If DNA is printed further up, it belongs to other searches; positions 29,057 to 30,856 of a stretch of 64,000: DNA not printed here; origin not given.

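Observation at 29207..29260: Both giant lipoproteins have Asp at +2 after the lipobox Cys, a pullulanase-like export signature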

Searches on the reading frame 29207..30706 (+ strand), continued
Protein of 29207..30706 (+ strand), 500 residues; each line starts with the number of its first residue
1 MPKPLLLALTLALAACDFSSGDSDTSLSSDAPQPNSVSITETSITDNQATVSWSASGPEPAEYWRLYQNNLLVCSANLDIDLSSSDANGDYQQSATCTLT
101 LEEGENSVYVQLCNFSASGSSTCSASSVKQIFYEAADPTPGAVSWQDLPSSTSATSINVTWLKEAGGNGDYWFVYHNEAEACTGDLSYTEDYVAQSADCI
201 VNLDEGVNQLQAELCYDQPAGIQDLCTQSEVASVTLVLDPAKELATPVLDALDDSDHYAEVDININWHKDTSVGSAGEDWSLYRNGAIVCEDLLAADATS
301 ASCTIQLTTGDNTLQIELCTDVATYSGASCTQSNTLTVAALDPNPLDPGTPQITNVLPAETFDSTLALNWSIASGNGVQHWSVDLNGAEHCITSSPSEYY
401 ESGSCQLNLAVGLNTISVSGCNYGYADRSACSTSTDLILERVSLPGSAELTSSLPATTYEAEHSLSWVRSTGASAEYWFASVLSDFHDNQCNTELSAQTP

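Call 72: find_encoding_contigs(protein=P0004, flank=10000, max_places=2)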
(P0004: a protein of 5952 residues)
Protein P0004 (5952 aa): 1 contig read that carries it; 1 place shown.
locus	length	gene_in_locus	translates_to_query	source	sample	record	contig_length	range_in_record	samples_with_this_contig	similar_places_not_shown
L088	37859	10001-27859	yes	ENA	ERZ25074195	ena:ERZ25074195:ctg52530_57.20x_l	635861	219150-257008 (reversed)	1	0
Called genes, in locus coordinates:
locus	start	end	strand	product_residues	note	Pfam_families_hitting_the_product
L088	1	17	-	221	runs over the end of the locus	PF05988:DUF899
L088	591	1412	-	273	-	PF13276:HTH_21, PF00665:rve, PF13683:rve_3, PF13333:rve_2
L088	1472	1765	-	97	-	PF01527:HTH_Tnp_1, PF13384:HTH_23 (weak)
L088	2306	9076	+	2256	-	PF22352:K319L-like_PKD, PF22352:K319L-like_PKD, PF22352:K319L-like_PKD, PF18911:PKD_4, PF22352:K319L-like_PKD, PF22352:K319L-like_PKD, PF22352:K319L-like_PKD, PF22352:K319L-like_PKD, +25 more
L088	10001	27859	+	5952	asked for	PF15418:DUF4625 (faint), PF17803:Cadherin_4 (faint), PF17963:Big_9 (faint), PF23592:Cadherin_CELSR2_9th (faint), PF00028:Cadherin, PF00704:Glyco_hydro_18, PF00182:Glyco_hydro_19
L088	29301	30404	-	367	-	PF01494:FAD_binding_3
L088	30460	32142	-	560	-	PF14849:YidC_periplas, PF02096:60KD_IMP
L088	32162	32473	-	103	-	PF01809:YidD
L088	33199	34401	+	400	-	PF03453:MoeA_N, PF00994:MoCF_biosynth, PF03454:MoeA_C (faint)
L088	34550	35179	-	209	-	-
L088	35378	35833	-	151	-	PF07963:N_methyl (weak), PF08334:T2SSG, PF22434:PilW_C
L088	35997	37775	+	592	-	PF00664:ABC_membrane, PF02463:SMC_N (faint), PF00005:ABC_tran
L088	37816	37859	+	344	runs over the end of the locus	PF01116:F_bP_aldolase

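Call 73: search_protein_families(library=ncbifam, proteins=[L088:35378-35833:-, L088:34550-35179:-], max_evalue=0.01)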
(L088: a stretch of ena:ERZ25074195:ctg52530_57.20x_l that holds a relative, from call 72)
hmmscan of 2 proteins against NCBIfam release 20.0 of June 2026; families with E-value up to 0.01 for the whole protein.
L088:35378-35833:- (151 aa): 8 families
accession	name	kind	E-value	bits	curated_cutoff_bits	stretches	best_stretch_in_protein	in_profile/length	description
TIGR01710.1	typeII_sec_gspG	equivalog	1.6e-50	170.6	88.85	1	19-149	2-134/134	type II secretion system major pseudopilin GspG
NF041775.1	typeIV_PilA_Myxo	equivalog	3e-08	33.9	400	1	16-62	9-55/214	type IV pilin protein PilA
NF040999.1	pilin_ComGC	equivalog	4.5e-08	33.2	75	1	19-83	3-66/84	competence type IV pilus major pilin ComGC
TIGR01708.2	typeII_sec_gspH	equivalog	2.7e-07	30.8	80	1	18-59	2-43/169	type II secretion system minor pseudopilin GspH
NF007862.0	PRK10574.1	equivalog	5.3e-07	29.9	138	1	16-83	3-70/145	prepilin peptidase-dependent pilin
TIGR02532.1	IV_pilin_GFxxxE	domain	7.2e-06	25.6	16.3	1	17-39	1-23/24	prepilin-type N-terminal cleavage/methylation domain-containing protein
NF041013.1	T4P_ComGE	equivalog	0.0012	18.9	49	1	19-43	5-29/83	competence type IV pilus minor pilin ComGE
NF007800.0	PRK10506.1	equivalog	0.0014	18.5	158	1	16-60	7-51/163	prepilin peptidase-dependent protein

L088:34550-35179:- (209 aa): 1 family
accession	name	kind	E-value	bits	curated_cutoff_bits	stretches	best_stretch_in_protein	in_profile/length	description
TIGR01708.2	typeII_sec_gspH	equivalog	2.6e-05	24.3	80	0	1-58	10-71/169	type II secretion system minor pseudopilin GspH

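Call 74: search_protein_families(library=pfam, proteins=[L088:35378-35833:-, L088:34550-35179:-], max_evalue=0.01)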
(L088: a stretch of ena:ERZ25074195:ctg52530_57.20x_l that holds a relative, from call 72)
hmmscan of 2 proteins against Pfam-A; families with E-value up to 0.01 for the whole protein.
L088:35378-35833:- (151 aa): 2 families
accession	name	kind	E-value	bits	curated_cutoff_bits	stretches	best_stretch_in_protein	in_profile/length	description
PF08334.16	T2SSG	-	3.4e-41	140.1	21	1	43-148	2-108/108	Type II secretion system (T2SS), protein G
PF07963.17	N_methyl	-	3.4e-06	26.8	21.2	1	16-39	3-26/27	Prokaryotic N-terminal methylation motif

L088:34550-35179:- (209 aa): 0 families

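Call 75: find_homologous_proteins(query=L088:35378-35833:-, max_evalue=1e-30)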
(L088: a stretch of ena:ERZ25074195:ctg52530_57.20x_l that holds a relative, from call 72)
Query L088:35378-35833:- (151 aa): 2075 proteins with E <= 1e-30 among 5131 candidates; the best 120 are listed.
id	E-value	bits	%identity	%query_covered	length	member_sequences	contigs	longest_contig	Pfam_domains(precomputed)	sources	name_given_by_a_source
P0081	8.6e-94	329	98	100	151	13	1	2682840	PF07963.18,PF22434.2,PF08334.17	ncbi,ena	-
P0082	5.9e-92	323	96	100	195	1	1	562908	PF07963.18,PF22434.2,PF08334.17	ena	-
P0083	5.4e-80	285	91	90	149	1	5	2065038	PF07963.18,PF22434.2,PF08334.17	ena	-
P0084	1.2e-77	277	85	94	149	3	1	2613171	PF07963.18,PF22434.2,PF08334.17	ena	-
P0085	2.2e-73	263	85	90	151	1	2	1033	PF07963.18,PF22434.2,PF08334.17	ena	-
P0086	2.4e-66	240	79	89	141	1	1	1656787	PF07963.18,PF22434.2,PF08334.17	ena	-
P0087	3.9e-63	230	70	100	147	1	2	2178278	PF07963.18,PF22434.2,PF08334.17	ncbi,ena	-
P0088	3.2e-62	227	72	89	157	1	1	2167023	PF07963.18,PF22434.2,PF08334.17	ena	-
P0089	1.2e-61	225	74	89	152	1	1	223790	PF07963.18,PF22434.2,PF08334.17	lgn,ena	-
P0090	4.0e-61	223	72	86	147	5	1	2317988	PF07963.18,PF22434.2,PF08334.17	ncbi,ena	-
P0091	3.5e-59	217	71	92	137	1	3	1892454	PF07963.18,PF22434.2,PF08334.17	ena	-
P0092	5.5e-59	216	72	90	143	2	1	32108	PF07963.18,PF22434.2,PF08334.17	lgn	-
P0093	7.5e-59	216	67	97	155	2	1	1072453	PF07963.18,PF22434.2,PF08334.17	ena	-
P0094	1.0e-58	216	70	89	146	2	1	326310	PF07963.18,PF22434.2,PF08334.17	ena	-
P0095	1.9e-58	215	67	95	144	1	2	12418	PF07963.18,PF22434.2,PF08334.17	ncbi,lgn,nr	ncbi:MAG: type II secretion system major pseudopilin GspG [Candidatus Portiera sp.]|nr:type II secre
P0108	4.1e-56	207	66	93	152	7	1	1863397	PF07963.18,PF22434.2,PF08334.17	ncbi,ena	-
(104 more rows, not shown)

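Call 76: list_cluster_members(proteins=[P0081, P0087, P0090, P0084, P0108])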
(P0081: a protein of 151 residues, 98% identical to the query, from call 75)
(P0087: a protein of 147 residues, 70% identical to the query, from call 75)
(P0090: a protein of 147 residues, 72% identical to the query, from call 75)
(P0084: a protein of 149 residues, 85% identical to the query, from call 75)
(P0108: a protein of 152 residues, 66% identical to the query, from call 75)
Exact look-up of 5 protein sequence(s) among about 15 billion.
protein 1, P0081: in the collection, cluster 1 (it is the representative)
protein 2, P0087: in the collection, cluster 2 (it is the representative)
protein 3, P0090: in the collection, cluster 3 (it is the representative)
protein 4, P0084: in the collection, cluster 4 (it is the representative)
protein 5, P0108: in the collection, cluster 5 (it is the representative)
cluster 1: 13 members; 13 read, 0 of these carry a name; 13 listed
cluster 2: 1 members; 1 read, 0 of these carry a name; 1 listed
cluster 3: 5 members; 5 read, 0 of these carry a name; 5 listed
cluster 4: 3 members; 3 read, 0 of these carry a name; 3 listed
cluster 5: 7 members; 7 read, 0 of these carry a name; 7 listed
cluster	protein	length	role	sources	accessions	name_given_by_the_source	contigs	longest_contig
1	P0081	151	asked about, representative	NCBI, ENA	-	-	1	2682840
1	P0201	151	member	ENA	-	-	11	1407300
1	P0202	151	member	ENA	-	-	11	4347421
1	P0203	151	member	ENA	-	-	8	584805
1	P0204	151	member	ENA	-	-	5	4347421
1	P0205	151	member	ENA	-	-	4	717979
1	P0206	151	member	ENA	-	-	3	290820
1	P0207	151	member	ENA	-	-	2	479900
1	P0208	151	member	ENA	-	-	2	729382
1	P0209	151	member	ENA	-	-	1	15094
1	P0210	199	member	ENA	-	-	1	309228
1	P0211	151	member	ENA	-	-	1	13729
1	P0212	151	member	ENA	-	-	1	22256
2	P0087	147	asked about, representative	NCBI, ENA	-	-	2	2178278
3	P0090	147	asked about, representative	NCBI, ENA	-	-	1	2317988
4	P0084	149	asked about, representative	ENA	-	-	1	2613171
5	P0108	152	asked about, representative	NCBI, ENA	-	-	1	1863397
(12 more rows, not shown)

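Call 77: find_encoding_contigs(protein=P0206, flank=10000, max_places=3)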
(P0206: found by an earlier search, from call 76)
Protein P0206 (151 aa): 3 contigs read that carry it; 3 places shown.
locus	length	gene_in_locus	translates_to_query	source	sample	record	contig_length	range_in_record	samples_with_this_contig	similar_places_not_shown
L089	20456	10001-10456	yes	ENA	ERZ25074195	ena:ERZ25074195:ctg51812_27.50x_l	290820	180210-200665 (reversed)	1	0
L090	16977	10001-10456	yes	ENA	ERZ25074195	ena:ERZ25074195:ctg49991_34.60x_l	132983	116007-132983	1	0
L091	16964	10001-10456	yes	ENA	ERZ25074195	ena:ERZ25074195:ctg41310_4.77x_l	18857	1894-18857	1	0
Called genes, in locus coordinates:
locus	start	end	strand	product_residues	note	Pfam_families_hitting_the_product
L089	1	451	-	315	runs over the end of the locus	PF00490:ALAD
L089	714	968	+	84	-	PF04014:MazE_antitoxin (weak)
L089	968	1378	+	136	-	PF01850:PIN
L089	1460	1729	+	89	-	PF04267:SoxD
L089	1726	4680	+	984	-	PF13510:Fer2_4, PF00890:FAD_binding_2 (weak), PF01266:DAO (faint), PF07992:Pyr_redox_2, PF13450:NAD_binding_8 (weak), PF17806:SO_alpha_A3, PF01571:GCV_T, PF08669:GCV_T_C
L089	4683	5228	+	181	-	PF04268:SoxG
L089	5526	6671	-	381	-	PF00438:S-AdoMet_synt_N, PF02772:S-AdoMet_synt_M, PF02773:S-AdoMet_synt_C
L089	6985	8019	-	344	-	PF01116:F_bP_aldolase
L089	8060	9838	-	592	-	PF00664:ABC_membrane, PF00005:ABC_tran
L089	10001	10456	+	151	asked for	PF07963:N_methyl (weak), PF08334:T2SSG, PF22434:PilW_C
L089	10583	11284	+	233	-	PF07963:N_methyl (weak)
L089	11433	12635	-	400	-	PF03453:MoeA_N, PF00994:MoCF_biosynth, PF03454:MoeA_C (faint)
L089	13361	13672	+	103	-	PF01809:YidD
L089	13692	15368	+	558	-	PF14849:YidC_periplas, PF02096:60KD_IMP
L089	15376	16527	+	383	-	PF01266:DAO (weak), PF01494:FAD_binding_3, PF13450:NAD_binding_8 (weak)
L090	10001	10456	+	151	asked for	PF07963:N_methyl (weak), PF08334:T2SSG, PF22434:PilW_C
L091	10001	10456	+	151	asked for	PF07963:N_methyl (weak), PF08334:T2SSG, PF22434:PilW_C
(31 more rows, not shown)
